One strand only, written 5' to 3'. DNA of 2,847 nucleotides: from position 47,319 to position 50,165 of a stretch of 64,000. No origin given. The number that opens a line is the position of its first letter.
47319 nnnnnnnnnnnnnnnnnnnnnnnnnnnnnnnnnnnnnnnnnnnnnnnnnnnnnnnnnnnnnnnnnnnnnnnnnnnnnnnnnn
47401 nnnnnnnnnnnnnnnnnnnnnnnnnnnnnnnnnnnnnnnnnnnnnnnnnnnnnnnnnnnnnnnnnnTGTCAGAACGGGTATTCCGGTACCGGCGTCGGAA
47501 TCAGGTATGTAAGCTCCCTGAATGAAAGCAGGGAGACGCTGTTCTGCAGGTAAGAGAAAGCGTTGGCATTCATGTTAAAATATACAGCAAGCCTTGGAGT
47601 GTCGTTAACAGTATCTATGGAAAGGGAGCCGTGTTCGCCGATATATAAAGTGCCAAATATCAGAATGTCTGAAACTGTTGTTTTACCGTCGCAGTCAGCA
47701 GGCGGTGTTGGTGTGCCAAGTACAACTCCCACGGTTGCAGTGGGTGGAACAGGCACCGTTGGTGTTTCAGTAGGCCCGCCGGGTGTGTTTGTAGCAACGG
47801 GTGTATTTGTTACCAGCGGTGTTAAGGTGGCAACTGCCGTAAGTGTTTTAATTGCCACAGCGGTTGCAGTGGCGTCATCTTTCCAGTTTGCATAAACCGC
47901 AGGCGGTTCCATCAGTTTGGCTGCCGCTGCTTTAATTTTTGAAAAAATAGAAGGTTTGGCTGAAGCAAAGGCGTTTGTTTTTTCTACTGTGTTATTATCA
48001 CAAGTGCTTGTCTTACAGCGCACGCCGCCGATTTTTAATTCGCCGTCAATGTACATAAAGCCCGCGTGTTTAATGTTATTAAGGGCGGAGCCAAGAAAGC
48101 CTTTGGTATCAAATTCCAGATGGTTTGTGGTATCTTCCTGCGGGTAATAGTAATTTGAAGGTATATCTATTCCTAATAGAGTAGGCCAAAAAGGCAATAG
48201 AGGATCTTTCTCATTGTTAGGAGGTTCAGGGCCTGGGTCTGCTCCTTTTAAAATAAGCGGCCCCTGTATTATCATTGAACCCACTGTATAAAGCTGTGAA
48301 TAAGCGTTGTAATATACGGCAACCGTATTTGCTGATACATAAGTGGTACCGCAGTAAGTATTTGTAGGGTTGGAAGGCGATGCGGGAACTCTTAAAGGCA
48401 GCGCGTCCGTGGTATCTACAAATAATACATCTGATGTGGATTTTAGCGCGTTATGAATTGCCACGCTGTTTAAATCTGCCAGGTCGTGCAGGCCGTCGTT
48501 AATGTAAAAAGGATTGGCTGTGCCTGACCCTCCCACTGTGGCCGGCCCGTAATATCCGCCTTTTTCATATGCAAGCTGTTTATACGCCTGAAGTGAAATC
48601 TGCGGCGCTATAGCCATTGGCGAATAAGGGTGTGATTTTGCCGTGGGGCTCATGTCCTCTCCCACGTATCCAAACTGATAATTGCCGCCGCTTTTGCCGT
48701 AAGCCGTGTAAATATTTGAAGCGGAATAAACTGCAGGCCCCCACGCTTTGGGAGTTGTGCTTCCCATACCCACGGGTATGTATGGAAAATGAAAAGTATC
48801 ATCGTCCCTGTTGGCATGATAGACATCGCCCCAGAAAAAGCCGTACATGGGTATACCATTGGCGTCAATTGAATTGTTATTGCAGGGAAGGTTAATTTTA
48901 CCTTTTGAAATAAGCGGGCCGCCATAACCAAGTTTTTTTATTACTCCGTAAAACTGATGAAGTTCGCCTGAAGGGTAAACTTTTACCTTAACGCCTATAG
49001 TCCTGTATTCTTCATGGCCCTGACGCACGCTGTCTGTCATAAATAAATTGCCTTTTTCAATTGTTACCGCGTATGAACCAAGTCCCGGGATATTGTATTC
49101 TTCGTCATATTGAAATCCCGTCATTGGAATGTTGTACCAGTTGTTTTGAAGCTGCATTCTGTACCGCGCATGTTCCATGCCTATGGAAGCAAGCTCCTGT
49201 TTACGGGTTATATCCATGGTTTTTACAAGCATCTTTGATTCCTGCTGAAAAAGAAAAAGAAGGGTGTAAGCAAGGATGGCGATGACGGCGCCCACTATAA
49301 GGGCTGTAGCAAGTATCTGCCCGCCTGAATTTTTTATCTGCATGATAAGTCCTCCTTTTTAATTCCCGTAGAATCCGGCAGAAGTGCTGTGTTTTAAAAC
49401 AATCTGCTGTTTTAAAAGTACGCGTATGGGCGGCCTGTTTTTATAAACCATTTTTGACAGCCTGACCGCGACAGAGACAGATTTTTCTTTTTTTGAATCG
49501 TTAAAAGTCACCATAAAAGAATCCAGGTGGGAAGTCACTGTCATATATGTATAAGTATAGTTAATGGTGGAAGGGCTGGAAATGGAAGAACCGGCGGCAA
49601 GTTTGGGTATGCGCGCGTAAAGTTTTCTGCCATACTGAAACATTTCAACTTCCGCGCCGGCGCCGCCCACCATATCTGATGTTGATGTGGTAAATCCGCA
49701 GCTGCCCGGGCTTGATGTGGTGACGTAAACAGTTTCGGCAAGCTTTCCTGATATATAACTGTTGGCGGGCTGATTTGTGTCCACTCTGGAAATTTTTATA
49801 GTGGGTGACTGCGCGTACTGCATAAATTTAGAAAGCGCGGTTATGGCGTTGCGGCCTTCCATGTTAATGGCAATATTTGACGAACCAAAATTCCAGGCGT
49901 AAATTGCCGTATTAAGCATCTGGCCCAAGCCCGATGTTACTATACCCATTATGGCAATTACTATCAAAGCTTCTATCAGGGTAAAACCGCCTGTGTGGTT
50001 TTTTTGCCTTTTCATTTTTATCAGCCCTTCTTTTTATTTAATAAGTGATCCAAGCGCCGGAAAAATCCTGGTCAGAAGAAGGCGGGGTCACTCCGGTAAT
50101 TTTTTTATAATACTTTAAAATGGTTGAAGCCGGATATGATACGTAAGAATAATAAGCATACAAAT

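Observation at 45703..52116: Prepilin operon ending in an O-antigen-ligase/TPR protein: predicted pilin O-glycosylation system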

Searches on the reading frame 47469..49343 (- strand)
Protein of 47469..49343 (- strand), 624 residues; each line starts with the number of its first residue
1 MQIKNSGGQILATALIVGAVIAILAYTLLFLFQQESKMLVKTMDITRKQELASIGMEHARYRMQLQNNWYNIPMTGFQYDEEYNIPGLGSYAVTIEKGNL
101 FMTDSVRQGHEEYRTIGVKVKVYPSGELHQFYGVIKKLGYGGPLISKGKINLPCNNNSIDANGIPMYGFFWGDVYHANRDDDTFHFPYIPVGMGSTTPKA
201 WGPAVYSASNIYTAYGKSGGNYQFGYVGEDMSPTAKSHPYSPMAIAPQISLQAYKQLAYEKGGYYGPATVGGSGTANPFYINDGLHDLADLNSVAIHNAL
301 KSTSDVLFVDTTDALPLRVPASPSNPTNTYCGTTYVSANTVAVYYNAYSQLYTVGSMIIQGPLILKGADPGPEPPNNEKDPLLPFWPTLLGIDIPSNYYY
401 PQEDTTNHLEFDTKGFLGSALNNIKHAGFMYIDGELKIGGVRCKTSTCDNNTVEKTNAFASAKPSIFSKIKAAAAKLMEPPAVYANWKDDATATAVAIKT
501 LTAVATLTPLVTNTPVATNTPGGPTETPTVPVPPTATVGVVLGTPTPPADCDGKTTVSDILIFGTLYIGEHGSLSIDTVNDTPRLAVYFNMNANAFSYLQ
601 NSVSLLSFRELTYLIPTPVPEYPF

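Call 3: search_protein_families(library=pfam, proteins=[window:47469-49343:-], max_evalue=0.1)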
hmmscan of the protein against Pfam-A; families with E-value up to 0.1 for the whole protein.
window:47469-49343:- (624 aa): 0 families

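Call 4: search_protein_families(library=ncbifam, proteins=[window:47469-49343:-], max_evalue=0.1)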
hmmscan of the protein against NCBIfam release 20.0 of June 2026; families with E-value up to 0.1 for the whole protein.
window:47469-49343:- (624 aa): 1 family
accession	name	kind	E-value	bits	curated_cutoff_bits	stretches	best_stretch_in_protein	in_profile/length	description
NF052345.1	S_layer_anammox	exception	0.09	10.1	1400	0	460-547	1237-1321/1596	Kustd1514 family S-layer glycoprotein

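Call 9: search_solved_structures(query=window:47469-49343:-, max_evalue=10)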
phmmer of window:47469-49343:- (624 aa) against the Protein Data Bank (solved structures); distinct sequences matched with E-value up to 10: 4.
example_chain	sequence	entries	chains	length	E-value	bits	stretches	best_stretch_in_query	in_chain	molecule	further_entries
1z7z_3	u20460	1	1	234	0.35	12.5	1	353-384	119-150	human coxsackievirus A21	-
1z7s_3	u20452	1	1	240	0.37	12.4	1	353-384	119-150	Human coxsackievirus A21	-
7tqs_c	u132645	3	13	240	0.37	12.4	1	353-384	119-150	VP3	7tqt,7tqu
6cvn_D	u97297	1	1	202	3.4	9.2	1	514-551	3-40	Microtubule-associated protein tau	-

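Call 23: find_homologous_proteins(query=window:47469-49343:-, max_evalue=0.001)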
Query window:47469-49343:- (624 aa): 30 proteins with E <= 0.001 among 8000 candidates.
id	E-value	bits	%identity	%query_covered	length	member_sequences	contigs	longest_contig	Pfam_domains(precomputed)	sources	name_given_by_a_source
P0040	0.0e+0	1436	100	100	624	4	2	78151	-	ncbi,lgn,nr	ncbi:MAG: hypothetical protein JXR81_02265 [Candidatus Goldbacteria bacterium]|nr:hypothetical prote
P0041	1.7e-182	626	49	98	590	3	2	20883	-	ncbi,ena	-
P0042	3.7e-179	615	49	99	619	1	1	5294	-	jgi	jgi:hypothetical protein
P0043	1.3e-174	600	51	76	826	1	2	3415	-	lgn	-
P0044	2.5e-173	596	47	99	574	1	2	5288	-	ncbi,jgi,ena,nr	ncbi:MAG TPA: hypothetical protein ENN43_03485 [bacterium]|nr:hypothetical protein [bacterium]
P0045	8.1e-173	594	50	74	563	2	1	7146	-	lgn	-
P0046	1.5e-143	498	48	83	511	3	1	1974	-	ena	-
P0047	2.1e-140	487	48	73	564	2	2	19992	-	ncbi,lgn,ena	-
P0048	5.6e-138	479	45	72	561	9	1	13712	-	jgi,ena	jgi:hypothetical protein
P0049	1.4e-130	455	44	70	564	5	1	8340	-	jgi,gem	-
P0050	3.6e-115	404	45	69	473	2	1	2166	-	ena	-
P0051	5.0e-113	397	39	79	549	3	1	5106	-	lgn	-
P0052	1.5e-110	389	40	71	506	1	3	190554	-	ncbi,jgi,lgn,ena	jgi:hypothetical protein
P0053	1.8e-109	385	41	71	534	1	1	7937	-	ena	-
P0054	6.2e-108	380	42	70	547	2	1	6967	-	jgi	-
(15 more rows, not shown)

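Call 38: predict_structure(alignment_id=A2)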
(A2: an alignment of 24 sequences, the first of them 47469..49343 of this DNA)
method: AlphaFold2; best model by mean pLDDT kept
length: 624 residues; sequences in the alignment: 24
mean_pLDDT: 68.7   pTM: 0.63
mean pLDDT of the five models: 68.7, 68.2, 67.5, 65.4, 64.8
residues with pLDDT >= 90: 67; 70-90: 296; 50-70: 101; < 50: 160
segments of 3 or more residues with pLDDT < 50: 1-8, 230-234, 313-339, 373-385, 449-465, 477-551, 613-624
pLDDT, mean of each block of 10 residues (from residue 1): 46 77 83 80 83 85 78 82 87 85 71 84 83 73 89 88 81 89 89 63 84 86 78 67 82 90 82 74 76 82 87 45 42 40 76 88 82 50 52 61 62 60 87 89 57 32 47 50 34 37 33 36 36 37 41 69 92 88 88 65 62 46 44
secondary structure, 60 per line:
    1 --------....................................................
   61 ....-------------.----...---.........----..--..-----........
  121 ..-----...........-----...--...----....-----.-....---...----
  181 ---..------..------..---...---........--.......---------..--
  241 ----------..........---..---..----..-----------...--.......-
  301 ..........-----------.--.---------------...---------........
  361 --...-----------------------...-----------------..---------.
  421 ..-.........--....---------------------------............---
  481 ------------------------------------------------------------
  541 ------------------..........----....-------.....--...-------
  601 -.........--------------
elements in order: H9-64 E83-85 E89-97 E113-122 E128-138 E144-146 E149-151 E167-170 E174-176 E205-207 E211-218 E221-227 H251-260 H293-299 E301-310 E341-343 E353-360 E363-365 E389-391 E420-422 E424-432 E435-438 H466-477 E559-568 E573-576 E584-588 E602-610

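Call 41: fold_search(model_id=the predicted structure, library=pdb)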
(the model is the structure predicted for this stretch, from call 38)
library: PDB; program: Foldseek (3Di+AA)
matches with E <= 10: 173; with E <= 0.001: 0
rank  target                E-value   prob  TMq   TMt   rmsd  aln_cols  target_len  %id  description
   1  6qvi_A                3.6e-02  0.12  0.12  0.14  18.8       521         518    9  Crystal structure of competence-associated pilin ComZ from Thermus thermophilus (released 2019-05-29)
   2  6iwd_A                2.3e-01  0.38  0.06  0.12   5.3        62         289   27  The PTP domain of human PTPN14 in a complex with the CR3 domain of HPV18 E7 (released 2019-07-31)
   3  6qvi_C                2.6e-01  0.15  0.10  0.12  16.0       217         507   12  Crystal structure of competence-associated pilin ComZ from Thermus thermophilus (released 2019-05-29)
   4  6ozp_A                8.4e-01  0.06  0.06  0.12  15.6        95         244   15  Crystal structure of Mus musculus (Mm) Endonuclease V in complex with a 23mer RNA oligo containing an inosine after a  (released 2019-09-04)
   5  8k7u_B                1.2e+00  0.10  0.06  0.06  10.0        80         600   15  the alpha-galactosidase 5 with Cacl2 (released 2024-07-31)
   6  3l6i_A                1.2e+00  0.08  0.06  0.18   6.0        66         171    9  Crystal structure of the uncharacterized lipoprotein yceb from e. coli at the resolution 2.0a. northeast structural ge (released 2010-01-26)
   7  6ozl_B                1.2e+00  0.08  0.06  0.14  15.5        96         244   14  Crystal structure of Mus musculus (Mm) Endonuclease V in complex with a 23mer RNA oligo containing an inosine after a  (released 2019-09-04)
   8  1jki_A                1.2e+00  0.01  0.04  0.04  20.2       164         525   12  myo-Inositol-1-phosphate Synthase Complexed with an Inhibitor, 2-deoxy-glucitol-6-phosphate (released 2002-04-10)
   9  3rob_A                1.4e+00  0.08  0.06  0.25  14.9       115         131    8  The crystal structure of a conserved protein from Planctomyces limnophilus DSM 3776 (released 2011-05-11)
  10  6ozr_A                1.5e+00  0.06  0.06  0.13  15.2        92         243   15  Crystal structure of Mus musculus (Mm) Endonuclease V in complex with a 23mer RNA oligo containing an inosine after a  (released 2019-09-04)
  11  3a76_B                1.5e+00  0.05  0.06  0.18  13.9       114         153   11  The crystal structure of LinA (released 2010-09-15)
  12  3s5c_A                1.5e+00  0.04  0.06  0.18  15.9       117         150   11  Crystal Structure of a Hexachlorocyclohexane dehydrochlorinase (LinA) Type2 (released 2012-05-23)
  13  6ozk_B                1.5e+00  0.04  0.06  0.12  15.3        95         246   14  Crystal structure of Mus musculus (Mm) Endonuclease V in complex with a 23mer RNA oligo containing an inosine after 68 (released 2019-09-04)
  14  6ozo_A                1.6e+00  0.07  0.06  0.14  15.0        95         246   14  Crystal structure of Mus musculus (Mm) Endonuclease V in complex with a 23mer RNA oligo containing an inosine after a  (released 2019-09-04)
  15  4ge2_A                1.7e+00  0.33  0.06  0.13   3.0        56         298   11  Crystal structure of human protein tyrosine phosphatase PTPN9 (MEG2) complex with compound 3 (released 2012-10-31)
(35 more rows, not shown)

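Call 54: search_solved_structures(query=A2, max_evalue=10)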
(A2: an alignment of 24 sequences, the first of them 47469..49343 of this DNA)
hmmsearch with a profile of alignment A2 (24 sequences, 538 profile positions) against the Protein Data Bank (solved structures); distinct sequences matched with E-value up to 10: 2.
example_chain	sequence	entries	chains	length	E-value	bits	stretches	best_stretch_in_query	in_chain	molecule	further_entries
9eho_E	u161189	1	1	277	0.34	12.6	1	367-426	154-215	Large ribosomal subunit protein eL6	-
7qiw_H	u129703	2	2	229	1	11.1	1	366-422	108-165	Ribosomal_L6e_N domain-containing protein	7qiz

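Call 86: search_protein_representatives(alignment_id=A2)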
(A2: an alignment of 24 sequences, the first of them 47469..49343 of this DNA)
Query: 24 sequences, 538 profile positions. Proteins with E-value up to 0.001 (for the whole library): 133; up to 1e-10: 30; up to 1e-30: 17. The best 133 are listed.
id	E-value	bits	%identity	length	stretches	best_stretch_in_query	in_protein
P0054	1.1e-238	809.7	-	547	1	3-536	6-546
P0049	8.3e-236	800.2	-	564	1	5-538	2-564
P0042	1.7e-216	736.5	-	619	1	4-536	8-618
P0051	6.8e-214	727.9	-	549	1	5-533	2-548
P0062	1.6e-209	713.4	-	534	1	8-530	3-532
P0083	5.2e-207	705.1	-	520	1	5-536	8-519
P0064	2.1e-206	703.2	-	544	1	10-537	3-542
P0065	4.8e-206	702.0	-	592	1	2-537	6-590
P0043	9.3e-205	697.7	-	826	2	6-466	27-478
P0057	4.8e-188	642.5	-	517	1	6-531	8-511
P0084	3.8e-176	603.3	-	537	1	8-538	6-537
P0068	2.7e-160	551.0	-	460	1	55-535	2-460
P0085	8.0e-113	394.3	-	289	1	5-269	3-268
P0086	6.0e-95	335.3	-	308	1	211-538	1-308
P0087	4.4e-54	200.4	-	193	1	5-178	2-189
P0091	9.1e-21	90.5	-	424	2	11-351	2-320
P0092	2.5e-19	85.8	-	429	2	11-162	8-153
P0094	1.6e-13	66.6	-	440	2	12-168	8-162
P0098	1.1e-11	60.6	-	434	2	12-166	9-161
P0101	3.5e-11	58.9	-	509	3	14-191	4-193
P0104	3.9e-10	55.4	-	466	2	7-185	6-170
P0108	7.8e-09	51.1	-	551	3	12-184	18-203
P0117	7.0e-08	48.0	-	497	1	13-149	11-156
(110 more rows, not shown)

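Call 87: search_protein_families(library=pfam, proteins=[P0091, P0092, P0094, P0098, P0101, P0104, P0108, P0117], max_evalue=0.01)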
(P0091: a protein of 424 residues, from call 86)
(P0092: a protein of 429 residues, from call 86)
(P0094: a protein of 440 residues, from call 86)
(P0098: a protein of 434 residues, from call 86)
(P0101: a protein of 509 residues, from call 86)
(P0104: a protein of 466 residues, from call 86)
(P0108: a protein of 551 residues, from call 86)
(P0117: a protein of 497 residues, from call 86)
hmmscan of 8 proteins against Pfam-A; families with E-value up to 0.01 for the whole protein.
P0091 (424 aa): 0 families

P0092 (429 aa): 0 families

P0094 (440 aa): 0 families

P0098 (434 aa): 0 families

P0101 (509 aa): 0 families

P0104 (466 aa): 0 families

P0108 (551 aa): 0 families

P0117 (497 aa): 1 family
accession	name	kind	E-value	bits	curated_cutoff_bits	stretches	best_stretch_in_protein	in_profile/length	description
PF23981.1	DUF7305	-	9.2e-10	39.1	27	1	360-473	79-180/185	Domain of unknown function (DUF7305)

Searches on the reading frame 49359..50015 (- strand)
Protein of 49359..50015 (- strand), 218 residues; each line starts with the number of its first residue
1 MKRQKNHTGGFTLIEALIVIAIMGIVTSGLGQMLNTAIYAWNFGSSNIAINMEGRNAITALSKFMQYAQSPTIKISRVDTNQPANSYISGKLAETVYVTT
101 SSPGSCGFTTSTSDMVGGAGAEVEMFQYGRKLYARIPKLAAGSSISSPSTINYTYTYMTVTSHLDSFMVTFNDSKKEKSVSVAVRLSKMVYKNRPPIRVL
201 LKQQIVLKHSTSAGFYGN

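Call 3: search_protein_families(library=pfam, proteins=[window:49359-50015:-], max_evalue=0.1)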
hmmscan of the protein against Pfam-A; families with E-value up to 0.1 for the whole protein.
window:49359-50015:- (218 aa): 2 families
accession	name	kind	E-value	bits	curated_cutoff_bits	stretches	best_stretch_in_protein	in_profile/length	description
PF07963.17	N_methyl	-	1.1e-07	31.5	21.2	1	7-30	3-26/27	Prokaryotic N-terminal methylation motif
PF18955.5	DUF5698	-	0.003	18.4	27.5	1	2-45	9-52/58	Domain of unknown function (DUF5698)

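Call 4: search_protein_families(library=ncbifam, proteins=[window:49359-50015:-], max_evalue=0.1)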
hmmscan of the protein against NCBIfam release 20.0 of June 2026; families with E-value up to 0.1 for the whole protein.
window:49359-50015:- (218 aa): 12 families
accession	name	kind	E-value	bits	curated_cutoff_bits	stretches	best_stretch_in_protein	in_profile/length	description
TIGR02532.1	IV_pilin_GFxxxE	domain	0.00024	20.8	16.3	1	9-29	2-22/24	prepilin-type N-terminal cleavage/methylation domain-containing protein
TIGR01708.2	typeII_sec_gspH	equivalog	0.00092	19.2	80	1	10-30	3-23/169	type II secretion system minor pseudopilin GspH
TIGR02599.1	TIGR02599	subfamily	0.0035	16.6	256.5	1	10-68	1-59/361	Verru_Chthon cassette protein C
TIGR01711.1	gspJ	equivalog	0.0094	15.8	64.85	1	9-63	1-55/192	type II secretion system minor pseudopilin GspJ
NF003194.0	PRK04164.1-5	equivalog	0.0099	15.3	160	1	1-46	29-74/178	hypothetical protein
TIGR02596.1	TIGR02596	subfamily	0.019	15.1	70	1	11-57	1-47/196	Verru_Chthon cassette protein D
NF007800.0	PRK10506.1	equivalog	0.02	14.7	158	1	2-28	2-28/163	prepilin peptidase-dependent protein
NF041775.1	typeIV_PilA_Myxo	equivalog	0.022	14.7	400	1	6-27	8-29/214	type IV pilin protein PilA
NF041013.1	T4P_ComGE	equivalog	0.028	14.5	49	1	10-30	5-25/83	competence type IV pilus minor pilin ComGE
NF007862.0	PRK10574.1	equivalog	0.064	13.4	138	0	8-27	4-23/145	prepilin peptidase-dependent pilin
NF040999.1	pilin_ComGC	equivalog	0.065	13.4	75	0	10-25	3-18/84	competence type IV pilus major pilin ComGC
NF041002.1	pilin_ComGF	equivalog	0.084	13.1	80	0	10-36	3-29/139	competence type IV pilus minor pilin ComGF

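Call 24: find_homologous_proteins(query=window:49359-50015:-, max_evalue=0.001)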
Query window:49359-50015:- (218 aa): 10 proteins with E <= 0.001 among 243 candidates.
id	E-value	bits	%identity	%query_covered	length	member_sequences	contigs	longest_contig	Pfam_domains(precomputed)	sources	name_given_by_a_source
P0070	6.0e-129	445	94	100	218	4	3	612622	PF07963.18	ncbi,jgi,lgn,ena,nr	ncbi:MAG: hypothetical protein CVV21_09030 [Candidatus Goldiibacteriota bacterium HGW-Goldbacteria-1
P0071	1.1e-123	428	90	100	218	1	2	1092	PF07963.18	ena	-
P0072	7.7e-67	243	55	98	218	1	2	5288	PF07963.18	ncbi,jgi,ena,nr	ncbi:MAG TPA: type II secretion system protein [bacterium]|nr:type II secretion system protein [bact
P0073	3.2e-58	215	50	96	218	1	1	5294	-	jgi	jgi:type II secretory pathway pseudopilin PulG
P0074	2.0e-56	209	47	95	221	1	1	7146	-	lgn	-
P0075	2.7e-55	205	46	100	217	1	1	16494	PF07963.18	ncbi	-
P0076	1.7e-53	199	44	97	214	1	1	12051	PF07963.18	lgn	-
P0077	2.0e-42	163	42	97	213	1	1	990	PF07963.18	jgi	jgi:prepilin-type N-terminal cleavage/methylation domain-containing protein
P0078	2.6e-35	140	39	96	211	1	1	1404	PF07963.18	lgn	-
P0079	5.5e-28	116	34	99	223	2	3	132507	PF07963.18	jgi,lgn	jgi:prepilin-type N-terminal cleavage/methylation domain-containing protein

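Call 53: search_solved_structures(query=A3, max_evalue=10)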
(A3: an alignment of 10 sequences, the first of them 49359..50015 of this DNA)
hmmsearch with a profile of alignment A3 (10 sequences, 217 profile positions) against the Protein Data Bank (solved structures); distinct sequences matched with E-value up to 10: 19.
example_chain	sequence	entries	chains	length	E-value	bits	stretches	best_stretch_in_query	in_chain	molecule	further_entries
9egp_A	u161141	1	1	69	1.7e-06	31.1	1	2-43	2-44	Geopilin domain 1 protein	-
7tgg_A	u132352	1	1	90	2.8e-06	30.4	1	2-45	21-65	Geopilin domain 1 protein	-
9laa_A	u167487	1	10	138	6.4e-05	26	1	3-30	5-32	Type IV pilin protein PilA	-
8uhf_A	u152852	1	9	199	0.0011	21.9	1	12-51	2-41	Toxin co-regulated pilin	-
2m7g_A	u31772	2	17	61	0.0024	20.8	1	11-45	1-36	Geopilin domain 1 protein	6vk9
9lab_B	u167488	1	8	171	0.0088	19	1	6-29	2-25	MSHA major pilin subunit MshA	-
1ay2_A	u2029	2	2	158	0.013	18.4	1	11-36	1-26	TYPE 4 PILIN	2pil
8p3b_A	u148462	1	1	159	0.014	18.3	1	11-36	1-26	Fimbrial protein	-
2hi2_A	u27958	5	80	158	0.018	18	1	11-36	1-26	Fimbrial protein | PilA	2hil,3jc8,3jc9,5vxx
5kua_A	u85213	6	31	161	0.019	17.9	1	11-36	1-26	pilin | Neisseria meningitidis PilE variant SB-GATDH | Neisseria meningitidis PilE, SB-DATDH variant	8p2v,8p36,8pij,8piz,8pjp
1oqw_A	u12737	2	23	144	0.022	17.7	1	11-30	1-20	Fimbrial protein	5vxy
3sok_A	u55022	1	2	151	0.038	16.9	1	11-28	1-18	Fimbrial protein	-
8tj2_C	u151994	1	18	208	0.039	16.9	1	11-28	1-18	Type IV major pilin protein PilA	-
8tum_e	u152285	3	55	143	0.11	15.5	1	11-33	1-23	Type IV major pilin protein PilA | Pilin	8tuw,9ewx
8pfb_G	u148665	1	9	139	0.22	14.5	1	11-72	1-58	Type IV pilin PilE1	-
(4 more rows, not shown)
